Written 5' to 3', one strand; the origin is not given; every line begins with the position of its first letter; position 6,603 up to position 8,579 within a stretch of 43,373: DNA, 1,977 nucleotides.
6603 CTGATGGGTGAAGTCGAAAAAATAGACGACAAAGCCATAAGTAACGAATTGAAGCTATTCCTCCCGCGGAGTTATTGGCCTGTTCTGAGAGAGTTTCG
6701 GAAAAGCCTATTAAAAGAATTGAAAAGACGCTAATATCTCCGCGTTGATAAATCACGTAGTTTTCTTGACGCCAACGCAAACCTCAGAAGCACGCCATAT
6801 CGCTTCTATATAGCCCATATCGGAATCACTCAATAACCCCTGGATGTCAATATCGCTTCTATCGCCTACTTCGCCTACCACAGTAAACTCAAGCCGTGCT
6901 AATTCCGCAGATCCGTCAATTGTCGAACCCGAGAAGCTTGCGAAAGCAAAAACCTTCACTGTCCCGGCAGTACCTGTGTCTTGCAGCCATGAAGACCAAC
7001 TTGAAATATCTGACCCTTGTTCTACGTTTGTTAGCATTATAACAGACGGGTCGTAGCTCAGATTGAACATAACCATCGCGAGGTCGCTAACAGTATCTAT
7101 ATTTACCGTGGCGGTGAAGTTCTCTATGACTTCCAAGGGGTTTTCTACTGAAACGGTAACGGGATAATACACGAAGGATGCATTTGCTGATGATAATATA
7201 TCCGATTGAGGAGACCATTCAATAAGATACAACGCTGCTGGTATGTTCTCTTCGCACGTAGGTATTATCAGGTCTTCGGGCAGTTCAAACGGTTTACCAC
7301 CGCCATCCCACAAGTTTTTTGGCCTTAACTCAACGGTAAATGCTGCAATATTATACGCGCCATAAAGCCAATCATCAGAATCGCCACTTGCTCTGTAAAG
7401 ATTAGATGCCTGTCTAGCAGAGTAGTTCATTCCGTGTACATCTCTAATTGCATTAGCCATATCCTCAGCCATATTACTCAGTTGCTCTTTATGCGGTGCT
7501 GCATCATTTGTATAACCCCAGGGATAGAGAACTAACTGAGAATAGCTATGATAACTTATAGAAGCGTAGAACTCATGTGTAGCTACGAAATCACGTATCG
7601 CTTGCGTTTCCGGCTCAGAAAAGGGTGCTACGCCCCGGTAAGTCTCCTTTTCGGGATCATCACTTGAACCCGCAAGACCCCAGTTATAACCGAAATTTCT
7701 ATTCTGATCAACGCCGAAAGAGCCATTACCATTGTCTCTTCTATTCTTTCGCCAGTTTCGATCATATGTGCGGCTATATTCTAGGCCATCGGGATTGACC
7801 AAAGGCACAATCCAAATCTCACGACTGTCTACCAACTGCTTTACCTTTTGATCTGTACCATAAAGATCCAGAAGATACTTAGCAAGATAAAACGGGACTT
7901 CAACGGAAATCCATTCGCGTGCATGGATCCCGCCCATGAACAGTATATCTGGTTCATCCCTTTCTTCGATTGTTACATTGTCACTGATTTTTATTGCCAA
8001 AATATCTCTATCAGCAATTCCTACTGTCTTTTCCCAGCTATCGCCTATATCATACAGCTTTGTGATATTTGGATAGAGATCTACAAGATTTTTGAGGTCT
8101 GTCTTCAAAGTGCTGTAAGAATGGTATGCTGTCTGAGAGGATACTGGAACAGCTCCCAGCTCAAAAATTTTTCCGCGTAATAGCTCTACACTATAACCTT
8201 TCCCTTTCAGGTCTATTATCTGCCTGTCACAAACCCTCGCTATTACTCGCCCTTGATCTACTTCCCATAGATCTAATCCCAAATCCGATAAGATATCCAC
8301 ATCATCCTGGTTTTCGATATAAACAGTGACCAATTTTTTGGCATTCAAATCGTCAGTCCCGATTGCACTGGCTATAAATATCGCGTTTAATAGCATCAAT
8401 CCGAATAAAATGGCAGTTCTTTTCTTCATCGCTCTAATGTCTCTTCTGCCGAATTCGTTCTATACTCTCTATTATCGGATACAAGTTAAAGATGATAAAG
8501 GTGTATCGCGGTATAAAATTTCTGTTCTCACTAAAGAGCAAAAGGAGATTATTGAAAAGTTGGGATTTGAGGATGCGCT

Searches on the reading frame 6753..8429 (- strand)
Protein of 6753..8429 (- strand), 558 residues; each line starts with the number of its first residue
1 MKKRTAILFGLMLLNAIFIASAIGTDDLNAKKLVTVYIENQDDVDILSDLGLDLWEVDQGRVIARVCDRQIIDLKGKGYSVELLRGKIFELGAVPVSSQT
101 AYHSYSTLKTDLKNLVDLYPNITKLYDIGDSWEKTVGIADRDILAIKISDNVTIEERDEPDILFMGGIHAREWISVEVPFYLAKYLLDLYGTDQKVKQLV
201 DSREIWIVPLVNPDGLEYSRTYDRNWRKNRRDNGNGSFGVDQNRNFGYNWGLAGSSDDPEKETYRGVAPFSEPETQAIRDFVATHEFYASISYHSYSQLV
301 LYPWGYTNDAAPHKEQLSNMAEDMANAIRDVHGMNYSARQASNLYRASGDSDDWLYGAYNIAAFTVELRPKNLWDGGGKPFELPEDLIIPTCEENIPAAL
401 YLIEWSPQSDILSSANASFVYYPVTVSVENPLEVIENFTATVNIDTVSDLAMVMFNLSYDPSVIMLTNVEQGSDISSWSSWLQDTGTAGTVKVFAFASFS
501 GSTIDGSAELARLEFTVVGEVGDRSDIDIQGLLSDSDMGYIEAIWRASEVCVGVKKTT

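Call 34: search_protein_families(library=pfam, proteins=[window:6753-8429:-], max_evalue=0.01)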
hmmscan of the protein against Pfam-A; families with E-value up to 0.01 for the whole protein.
window:6753-8429:- (558 aa): 2 families
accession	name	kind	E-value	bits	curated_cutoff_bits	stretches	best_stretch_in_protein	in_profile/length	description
PF00246.29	Peptidase_M14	-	2.8e-85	286.8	21.6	1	111-396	4-284/286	Zinc carboxypeptidase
PF00963.24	Cohesin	-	7.9e-11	42.7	24.1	1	436-537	14-122/139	Cohesin domain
